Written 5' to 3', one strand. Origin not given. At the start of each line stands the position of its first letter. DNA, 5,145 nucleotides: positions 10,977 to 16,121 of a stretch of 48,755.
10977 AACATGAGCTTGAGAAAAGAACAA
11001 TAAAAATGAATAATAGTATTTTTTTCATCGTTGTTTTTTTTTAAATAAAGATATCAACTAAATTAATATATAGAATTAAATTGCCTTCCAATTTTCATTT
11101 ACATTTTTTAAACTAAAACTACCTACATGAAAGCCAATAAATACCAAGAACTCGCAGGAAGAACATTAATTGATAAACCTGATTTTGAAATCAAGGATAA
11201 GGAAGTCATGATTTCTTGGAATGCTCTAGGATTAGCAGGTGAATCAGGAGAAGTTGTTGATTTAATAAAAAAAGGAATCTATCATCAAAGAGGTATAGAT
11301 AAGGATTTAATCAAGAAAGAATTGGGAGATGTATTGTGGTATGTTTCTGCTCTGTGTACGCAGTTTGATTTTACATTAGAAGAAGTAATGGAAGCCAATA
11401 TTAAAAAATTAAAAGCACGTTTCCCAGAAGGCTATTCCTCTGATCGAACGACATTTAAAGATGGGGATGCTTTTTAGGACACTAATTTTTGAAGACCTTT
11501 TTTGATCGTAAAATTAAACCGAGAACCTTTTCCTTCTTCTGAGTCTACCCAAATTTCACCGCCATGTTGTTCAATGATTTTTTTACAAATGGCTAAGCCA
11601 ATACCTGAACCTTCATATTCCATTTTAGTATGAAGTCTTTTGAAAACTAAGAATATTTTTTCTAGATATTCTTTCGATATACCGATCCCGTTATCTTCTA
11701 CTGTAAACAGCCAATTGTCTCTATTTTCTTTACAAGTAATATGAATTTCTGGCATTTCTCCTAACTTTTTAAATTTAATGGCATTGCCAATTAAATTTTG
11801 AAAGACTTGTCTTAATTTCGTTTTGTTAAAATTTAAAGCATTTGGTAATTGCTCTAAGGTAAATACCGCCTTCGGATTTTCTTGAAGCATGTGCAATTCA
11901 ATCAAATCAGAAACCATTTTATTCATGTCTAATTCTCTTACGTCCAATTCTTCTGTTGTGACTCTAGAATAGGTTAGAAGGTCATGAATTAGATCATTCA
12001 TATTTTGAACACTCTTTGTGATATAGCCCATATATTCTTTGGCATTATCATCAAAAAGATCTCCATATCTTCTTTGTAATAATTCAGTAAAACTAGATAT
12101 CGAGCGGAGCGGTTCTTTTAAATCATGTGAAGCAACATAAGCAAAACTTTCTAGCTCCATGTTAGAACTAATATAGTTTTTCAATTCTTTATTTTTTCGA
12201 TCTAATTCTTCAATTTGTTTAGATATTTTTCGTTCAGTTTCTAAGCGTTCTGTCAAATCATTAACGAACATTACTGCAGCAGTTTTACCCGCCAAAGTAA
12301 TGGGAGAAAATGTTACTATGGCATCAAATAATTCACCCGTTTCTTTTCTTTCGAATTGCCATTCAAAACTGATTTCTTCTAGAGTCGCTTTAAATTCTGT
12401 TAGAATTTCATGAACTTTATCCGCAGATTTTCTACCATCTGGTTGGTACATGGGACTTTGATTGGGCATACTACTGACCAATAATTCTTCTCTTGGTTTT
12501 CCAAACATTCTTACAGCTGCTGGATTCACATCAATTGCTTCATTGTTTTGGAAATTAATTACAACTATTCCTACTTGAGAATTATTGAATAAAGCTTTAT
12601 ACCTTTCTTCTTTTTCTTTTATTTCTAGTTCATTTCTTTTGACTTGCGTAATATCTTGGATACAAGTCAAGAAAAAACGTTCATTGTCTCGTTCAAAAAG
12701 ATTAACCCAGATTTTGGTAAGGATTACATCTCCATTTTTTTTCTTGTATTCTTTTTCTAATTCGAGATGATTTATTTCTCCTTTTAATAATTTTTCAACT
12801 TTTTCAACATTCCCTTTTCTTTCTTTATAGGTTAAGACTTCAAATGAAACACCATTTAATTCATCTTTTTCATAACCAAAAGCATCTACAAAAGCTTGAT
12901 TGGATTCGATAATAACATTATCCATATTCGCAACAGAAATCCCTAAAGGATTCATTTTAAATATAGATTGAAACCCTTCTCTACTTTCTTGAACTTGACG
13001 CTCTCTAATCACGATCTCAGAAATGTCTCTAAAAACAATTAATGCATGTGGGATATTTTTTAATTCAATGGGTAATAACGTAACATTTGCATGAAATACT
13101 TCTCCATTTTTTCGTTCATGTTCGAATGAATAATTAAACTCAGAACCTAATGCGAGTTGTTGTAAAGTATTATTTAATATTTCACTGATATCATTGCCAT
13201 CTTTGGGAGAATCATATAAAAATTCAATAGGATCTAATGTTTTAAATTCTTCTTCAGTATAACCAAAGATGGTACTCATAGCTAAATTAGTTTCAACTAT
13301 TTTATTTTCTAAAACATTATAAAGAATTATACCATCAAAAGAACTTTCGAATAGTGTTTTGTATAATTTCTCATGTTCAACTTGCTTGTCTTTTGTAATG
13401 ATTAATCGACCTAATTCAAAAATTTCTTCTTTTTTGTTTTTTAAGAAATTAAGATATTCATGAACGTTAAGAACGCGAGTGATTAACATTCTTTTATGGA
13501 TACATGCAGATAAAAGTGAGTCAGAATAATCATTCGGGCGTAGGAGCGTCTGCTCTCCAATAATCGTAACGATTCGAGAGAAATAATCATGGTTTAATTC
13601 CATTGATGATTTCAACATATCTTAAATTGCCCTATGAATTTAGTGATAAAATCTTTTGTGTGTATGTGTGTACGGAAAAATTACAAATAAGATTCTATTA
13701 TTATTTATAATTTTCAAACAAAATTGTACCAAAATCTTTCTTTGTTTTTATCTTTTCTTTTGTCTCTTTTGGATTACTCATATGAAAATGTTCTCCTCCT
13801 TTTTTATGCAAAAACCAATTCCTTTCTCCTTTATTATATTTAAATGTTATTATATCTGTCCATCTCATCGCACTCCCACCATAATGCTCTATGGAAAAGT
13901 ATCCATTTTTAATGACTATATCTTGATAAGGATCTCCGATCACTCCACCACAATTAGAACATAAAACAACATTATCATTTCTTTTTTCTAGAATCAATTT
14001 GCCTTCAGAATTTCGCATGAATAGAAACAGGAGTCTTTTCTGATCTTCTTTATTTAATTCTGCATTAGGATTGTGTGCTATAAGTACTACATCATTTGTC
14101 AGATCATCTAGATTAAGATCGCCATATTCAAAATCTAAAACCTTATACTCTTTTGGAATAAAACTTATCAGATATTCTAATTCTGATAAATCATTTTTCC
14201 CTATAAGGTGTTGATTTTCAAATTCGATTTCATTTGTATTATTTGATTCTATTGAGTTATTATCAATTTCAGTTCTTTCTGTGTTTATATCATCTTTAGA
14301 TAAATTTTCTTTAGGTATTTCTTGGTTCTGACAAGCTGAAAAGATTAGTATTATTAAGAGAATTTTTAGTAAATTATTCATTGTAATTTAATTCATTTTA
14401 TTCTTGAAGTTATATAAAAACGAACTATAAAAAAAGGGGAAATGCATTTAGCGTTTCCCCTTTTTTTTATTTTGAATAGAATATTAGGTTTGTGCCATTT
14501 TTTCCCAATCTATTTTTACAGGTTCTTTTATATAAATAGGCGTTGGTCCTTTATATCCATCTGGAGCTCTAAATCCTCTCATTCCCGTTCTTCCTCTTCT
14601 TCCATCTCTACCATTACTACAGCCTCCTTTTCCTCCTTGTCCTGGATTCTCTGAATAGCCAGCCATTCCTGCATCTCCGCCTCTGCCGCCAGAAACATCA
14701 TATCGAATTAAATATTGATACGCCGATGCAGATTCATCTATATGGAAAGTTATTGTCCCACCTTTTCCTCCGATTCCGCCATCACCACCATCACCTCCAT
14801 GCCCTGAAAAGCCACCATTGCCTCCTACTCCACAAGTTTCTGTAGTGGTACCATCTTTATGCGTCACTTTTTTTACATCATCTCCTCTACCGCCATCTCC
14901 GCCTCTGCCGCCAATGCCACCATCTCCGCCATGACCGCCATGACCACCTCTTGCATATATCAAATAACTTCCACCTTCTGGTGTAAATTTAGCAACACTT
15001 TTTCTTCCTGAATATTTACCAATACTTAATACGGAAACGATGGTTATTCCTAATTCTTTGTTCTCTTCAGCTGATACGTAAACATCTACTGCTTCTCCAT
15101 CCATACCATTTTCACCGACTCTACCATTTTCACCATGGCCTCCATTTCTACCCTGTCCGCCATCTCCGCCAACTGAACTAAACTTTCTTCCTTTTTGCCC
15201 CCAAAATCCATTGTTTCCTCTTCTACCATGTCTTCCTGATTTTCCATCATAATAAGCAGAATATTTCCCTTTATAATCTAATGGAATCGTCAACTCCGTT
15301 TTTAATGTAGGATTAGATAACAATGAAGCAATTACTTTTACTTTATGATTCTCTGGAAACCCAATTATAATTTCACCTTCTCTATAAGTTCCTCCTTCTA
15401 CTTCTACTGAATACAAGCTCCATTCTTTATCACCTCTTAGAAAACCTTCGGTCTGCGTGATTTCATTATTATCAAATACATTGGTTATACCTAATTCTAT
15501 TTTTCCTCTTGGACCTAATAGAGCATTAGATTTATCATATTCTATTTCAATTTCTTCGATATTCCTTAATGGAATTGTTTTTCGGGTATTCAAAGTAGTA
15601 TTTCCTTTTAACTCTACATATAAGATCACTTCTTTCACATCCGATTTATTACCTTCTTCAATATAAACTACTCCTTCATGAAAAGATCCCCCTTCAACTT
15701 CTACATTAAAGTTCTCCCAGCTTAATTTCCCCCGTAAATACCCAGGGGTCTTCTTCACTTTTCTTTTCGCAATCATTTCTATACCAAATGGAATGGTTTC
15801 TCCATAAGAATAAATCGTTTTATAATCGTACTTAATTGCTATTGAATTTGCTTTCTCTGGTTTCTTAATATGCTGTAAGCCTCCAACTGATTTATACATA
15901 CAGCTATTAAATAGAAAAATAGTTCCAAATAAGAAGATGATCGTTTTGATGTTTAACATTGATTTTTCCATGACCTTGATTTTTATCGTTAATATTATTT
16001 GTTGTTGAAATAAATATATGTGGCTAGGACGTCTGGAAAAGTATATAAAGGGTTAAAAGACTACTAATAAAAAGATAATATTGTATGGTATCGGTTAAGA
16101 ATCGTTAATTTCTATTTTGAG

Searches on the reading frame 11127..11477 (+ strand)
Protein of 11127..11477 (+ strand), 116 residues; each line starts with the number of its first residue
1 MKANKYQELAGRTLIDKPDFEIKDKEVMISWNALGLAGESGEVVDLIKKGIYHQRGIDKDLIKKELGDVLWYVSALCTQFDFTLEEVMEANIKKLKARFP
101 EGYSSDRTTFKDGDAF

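Call 43: search_protein_families(library=pfam, proteins=[window:11127-11477:+], max_evalue=0.00001)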
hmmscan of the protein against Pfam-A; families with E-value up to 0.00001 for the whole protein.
window:11127-11477:+ (116 aa): 1 family
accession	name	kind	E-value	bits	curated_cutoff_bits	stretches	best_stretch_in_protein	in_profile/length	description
PF03819.22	MazG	-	1.2e-13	51.6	22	1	34-101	8-72/74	MazG nucleotide pyrophosphohydrolase domain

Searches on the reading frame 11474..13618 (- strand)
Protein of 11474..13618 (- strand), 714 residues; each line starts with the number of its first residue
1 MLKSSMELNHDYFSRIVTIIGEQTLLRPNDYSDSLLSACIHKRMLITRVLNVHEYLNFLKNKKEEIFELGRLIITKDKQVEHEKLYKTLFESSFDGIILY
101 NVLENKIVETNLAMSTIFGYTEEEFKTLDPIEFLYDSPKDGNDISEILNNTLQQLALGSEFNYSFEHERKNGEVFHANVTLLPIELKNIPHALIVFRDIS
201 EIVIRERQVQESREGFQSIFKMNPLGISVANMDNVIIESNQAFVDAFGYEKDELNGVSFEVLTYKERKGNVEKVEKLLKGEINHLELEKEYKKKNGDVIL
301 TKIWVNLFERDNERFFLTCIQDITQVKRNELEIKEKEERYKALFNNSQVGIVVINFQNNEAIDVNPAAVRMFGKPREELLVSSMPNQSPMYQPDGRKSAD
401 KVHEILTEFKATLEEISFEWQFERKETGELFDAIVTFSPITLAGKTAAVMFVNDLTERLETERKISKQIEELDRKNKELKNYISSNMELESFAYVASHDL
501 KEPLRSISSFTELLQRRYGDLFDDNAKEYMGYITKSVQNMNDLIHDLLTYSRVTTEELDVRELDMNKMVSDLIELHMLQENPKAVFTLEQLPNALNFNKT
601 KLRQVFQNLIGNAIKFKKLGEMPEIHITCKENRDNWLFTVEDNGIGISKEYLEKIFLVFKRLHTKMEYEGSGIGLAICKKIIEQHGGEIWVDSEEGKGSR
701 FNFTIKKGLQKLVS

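Call 43: search_protein_families(library=pfam, proteins=[window:11474-13618:-], max_evalue=0.00001)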
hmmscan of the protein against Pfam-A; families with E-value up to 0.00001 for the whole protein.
window:11474-13618:- (714 aa): 8 families
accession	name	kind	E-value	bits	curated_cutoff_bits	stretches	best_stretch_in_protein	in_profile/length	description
PF13426.13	PAS_9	-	1.3e-31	109.4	27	3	95-201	2-103/103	PAS domain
PF02518.31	HATPase_c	-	1.8e-30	106.1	26.4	1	599-707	3-109/111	Histidine kinase-, DNA gyrase B-, and HSP90-like ATPase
PF00989.32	PAS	-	1.6e-23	83.3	22.6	2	338-454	1-112/113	PAS fold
PF13188.13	PAS_8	-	5.9e-20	70.9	21.8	1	338-381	1-43/65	PAS domain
PF00512.31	HisKA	-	1.8e-13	50.7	26.9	1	490-555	3-65/66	His Kinase A (phospho-acceptor) domain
PF08448.16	PAS_4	-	4.6e-10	40.1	23.1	0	224-328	5-110/110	PAS fold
PF08447.18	PAS_3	-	1.8e-08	35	25.6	0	237-308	2-75/89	PAS fold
PF14501.12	HATPase_c_5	-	3.9e-06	27.1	22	1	600-696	4-93/102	GHKL domain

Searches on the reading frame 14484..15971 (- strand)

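Call 5: search_protein_families(library=pfam, proteins=[window:14484-15971:-], max_evalue=0.1)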
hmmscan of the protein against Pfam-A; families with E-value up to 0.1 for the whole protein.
window:14484-15971:- (495 aa): 2 families
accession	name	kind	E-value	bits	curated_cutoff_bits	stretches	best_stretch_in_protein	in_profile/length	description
PF01391.23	Collagen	-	0.002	18.3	27.2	1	243-293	7-56/60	Collagen triple helix repeat (20 copies)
PF18823.6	InPase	-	0.075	13.3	26.8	0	286-306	54-74/135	Inorganic Pyrophosphatase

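Call 6: search_protein_families(library=ncbifam, proteins=[window:14484-15971:-], max_evalue=1)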
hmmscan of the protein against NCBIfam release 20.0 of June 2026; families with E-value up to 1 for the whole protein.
window:14484-15971:- (495 aa): 0 families
